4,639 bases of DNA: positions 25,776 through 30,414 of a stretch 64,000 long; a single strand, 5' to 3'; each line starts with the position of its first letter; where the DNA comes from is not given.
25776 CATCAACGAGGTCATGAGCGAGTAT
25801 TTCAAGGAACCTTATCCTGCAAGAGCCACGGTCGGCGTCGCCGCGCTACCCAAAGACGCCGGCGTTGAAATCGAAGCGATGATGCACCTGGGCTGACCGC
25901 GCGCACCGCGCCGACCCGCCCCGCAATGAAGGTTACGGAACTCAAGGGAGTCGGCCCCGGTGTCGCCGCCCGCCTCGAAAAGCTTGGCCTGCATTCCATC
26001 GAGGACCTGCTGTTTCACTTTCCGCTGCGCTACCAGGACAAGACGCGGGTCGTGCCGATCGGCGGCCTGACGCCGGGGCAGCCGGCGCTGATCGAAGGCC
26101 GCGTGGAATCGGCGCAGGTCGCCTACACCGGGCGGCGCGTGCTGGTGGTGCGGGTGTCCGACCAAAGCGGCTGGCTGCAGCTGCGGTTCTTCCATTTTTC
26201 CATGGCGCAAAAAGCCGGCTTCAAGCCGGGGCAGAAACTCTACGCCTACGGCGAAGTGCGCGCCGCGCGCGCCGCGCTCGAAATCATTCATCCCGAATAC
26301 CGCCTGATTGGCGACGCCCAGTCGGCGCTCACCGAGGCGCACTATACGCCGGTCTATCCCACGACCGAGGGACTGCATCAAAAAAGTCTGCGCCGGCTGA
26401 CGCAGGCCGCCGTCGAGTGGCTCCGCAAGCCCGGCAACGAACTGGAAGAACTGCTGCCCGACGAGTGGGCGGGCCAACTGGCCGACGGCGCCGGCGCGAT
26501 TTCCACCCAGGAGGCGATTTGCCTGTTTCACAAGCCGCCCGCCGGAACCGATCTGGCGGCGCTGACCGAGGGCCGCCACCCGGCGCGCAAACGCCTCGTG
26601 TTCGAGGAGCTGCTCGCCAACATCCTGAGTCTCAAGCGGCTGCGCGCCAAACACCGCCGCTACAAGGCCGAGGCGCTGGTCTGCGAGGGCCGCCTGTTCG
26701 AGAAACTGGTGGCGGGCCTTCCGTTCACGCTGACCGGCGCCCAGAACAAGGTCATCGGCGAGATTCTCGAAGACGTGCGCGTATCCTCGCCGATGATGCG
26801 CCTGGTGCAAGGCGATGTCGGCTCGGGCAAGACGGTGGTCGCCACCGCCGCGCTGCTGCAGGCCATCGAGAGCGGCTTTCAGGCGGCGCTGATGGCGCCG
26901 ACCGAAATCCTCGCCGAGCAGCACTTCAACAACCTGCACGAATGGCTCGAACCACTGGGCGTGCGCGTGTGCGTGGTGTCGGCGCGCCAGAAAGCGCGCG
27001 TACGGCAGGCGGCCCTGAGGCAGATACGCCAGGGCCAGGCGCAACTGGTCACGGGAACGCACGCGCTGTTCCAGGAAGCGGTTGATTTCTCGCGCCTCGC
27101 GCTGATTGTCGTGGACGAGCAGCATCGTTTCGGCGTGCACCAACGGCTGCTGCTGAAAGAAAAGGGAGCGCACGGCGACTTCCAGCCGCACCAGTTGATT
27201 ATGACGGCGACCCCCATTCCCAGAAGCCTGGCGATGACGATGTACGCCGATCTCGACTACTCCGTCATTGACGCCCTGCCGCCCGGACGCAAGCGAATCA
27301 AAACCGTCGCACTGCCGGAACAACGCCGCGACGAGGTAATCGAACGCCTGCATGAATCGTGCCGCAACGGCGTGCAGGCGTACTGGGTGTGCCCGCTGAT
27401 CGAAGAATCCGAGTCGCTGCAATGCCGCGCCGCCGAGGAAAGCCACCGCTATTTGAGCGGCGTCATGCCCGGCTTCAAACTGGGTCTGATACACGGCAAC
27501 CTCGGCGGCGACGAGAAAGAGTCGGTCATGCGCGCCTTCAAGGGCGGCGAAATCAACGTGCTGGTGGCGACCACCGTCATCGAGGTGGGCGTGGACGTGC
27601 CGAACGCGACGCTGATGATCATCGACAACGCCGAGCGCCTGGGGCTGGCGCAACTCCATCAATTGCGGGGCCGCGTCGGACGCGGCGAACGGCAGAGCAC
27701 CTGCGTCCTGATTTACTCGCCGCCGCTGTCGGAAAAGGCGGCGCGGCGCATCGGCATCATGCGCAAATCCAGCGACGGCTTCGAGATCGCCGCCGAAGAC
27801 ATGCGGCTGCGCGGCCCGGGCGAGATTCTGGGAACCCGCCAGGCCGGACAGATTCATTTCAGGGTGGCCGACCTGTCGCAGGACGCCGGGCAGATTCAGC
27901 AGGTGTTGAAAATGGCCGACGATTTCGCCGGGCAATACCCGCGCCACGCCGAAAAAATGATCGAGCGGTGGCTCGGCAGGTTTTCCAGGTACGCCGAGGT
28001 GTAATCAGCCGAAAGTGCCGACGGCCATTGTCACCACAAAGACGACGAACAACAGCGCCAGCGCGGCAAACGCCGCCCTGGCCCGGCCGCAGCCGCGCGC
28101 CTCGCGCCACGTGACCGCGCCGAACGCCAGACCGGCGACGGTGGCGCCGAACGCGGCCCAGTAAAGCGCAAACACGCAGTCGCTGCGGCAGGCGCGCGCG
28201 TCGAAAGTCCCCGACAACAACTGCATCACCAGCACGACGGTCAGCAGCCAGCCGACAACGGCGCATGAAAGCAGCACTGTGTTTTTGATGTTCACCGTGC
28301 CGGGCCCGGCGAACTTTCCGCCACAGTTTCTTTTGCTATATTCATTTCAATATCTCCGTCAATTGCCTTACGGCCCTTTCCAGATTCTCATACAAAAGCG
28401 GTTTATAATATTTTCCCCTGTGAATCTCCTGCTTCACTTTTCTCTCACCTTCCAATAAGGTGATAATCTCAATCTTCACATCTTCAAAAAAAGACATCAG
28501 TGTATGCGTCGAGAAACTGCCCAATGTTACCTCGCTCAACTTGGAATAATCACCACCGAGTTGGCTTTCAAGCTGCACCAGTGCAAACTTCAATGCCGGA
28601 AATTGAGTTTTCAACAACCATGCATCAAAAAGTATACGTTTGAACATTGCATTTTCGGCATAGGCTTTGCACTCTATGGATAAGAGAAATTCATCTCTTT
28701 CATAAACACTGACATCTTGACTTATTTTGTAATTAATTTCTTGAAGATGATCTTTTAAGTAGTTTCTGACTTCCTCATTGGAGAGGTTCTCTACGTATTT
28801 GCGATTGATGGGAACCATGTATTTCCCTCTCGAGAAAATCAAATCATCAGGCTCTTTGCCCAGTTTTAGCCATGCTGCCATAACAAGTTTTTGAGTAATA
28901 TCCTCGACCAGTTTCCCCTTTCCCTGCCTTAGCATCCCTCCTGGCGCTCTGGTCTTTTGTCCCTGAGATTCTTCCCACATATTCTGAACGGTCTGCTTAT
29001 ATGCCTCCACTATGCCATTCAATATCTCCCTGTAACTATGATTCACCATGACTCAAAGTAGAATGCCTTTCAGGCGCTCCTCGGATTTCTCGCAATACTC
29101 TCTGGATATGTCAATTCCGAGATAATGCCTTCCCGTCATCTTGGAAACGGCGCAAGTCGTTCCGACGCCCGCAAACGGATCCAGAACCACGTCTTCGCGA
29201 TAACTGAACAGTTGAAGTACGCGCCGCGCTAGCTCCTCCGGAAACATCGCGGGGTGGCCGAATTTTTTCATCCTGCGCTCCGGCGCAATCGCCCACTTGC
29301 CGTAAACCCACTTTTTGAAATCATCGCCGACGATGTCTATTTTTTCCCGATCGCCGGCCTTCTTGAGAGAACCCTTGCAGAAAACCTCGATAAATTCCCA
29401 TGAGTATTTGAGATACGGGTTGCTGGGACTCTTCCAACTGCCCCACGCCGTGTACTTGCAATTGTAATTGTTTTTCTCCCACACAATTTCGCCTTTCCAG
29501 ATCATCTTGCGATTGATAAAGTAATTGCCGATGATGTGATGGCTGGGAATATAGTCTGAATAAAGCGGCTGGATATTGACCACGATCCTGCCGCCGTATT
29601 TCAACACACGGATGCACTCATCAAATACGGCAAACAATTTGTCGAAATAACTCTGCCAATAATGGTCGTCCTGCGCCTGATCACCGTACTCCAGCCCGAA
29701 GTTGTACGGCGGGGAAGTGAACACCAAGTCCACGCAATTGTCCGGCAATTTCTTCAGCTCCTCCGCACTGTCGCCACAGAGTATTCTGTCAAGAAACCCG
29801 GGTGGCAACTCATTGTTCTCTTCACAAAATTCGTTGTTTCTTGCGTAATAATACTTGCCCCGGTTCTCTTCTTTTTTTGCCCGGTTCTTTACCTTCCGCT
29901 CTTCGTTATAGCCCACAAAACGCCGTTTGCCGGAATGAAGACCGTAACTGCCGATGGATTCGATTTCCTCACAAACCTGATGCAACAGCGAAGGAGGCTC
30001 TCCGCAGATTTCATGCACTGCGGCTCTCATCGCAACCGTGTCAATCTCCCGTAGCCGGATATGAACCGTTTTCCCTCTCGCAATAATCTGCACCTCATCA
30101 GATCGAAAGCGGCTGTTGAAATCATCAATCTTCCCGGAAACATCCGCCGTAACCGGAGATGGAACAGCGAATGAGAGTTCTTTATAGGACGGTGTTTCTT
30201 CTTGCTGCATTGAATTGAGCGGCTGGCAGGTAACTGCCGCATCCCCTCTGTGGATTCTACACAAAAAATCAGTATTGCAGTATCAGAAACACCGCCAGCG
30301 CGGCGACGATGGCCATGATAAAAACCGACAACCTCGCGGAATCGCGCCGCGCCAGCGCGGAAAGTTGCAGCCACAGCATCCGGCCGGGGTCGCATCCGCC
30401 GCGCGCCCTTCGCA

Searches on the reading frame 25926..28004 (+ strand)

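Call 31: search_protein_families(library=pfam, proteins=[window:25926-28004:+], max_evalue=0.001)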
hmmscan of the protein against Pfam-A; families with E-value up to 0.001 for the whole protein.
window:25926-28004:+ (692 aa): 11 families
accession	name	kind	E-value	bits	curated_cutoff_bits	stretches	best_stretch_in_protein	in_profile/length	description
PF00270.35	DEAD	-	1.1e-25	90.7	26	1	272-435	3-164/167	DEAD/DEAH box helicase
PF00271.37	Helicase_C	-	7.9e-21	74.8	23.5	1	479-586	12-108/110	Helicase conserved C-terminal domain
PF17191.10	RecG_wedge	-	1.2e-17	64.4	23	1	6-163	5-159/162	RecG wedge domain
PF01336.31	tRNA_anti-codon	-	5.8e-09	36.2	27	1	56-128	3-75/75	OB-fold nucleic acid binding domain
PF04851.21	ResIII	-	6.9e-09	36.3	22.5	1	269-430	4-162/164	Type III restriction enzyme, res subunit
PF19833.4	RecG_dom3_C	-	9e-09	35.7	26.8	1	616-667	2-54/87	ATP-dependent DNA helicase RecG, domain 3, C-terminal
PF00176.29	SNF2-rel_dom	-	1.9e-06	27.6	24.9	1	297-436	25-169/290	SNF2-related domain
PF13401.12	AAA_22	-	0.00014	22.6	27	0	293-403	9-97/130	AAA domain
PF13191.12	AAA_16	-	0.00016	22.7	32.6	1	279-411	14-153/167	AAA ATPase domain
PF22590.2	Cas3-like_C_2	-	0.00018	22.2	27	0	540-588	61-105/106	CRISPR-associated nuclease/helicase Cas3, C-terminal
PF13604.12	AAA_30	-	0.00025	21.3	27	0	281-399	10-97/191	AAA domain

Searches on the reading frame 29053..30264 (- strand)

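Call 31: search_protein_families(library=pfam, proteins=[window:29053-30264:-], max_evalue=0.001)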
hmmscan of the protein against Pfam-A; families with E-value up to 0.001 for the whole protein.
window:29053-30264:- (403 aa): 2 families
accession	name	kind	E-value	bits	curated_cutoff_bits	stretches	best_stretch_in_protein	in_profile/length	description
PF01555.25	N6_N4_Mtase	-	2.5e-40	139.2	26.7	1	178-395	1-220/221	DNA methylase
PF08241.18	Methyltransf_11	-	6.8e-05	23.9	21.2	0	207-229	73-95/95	Methyltransferase domain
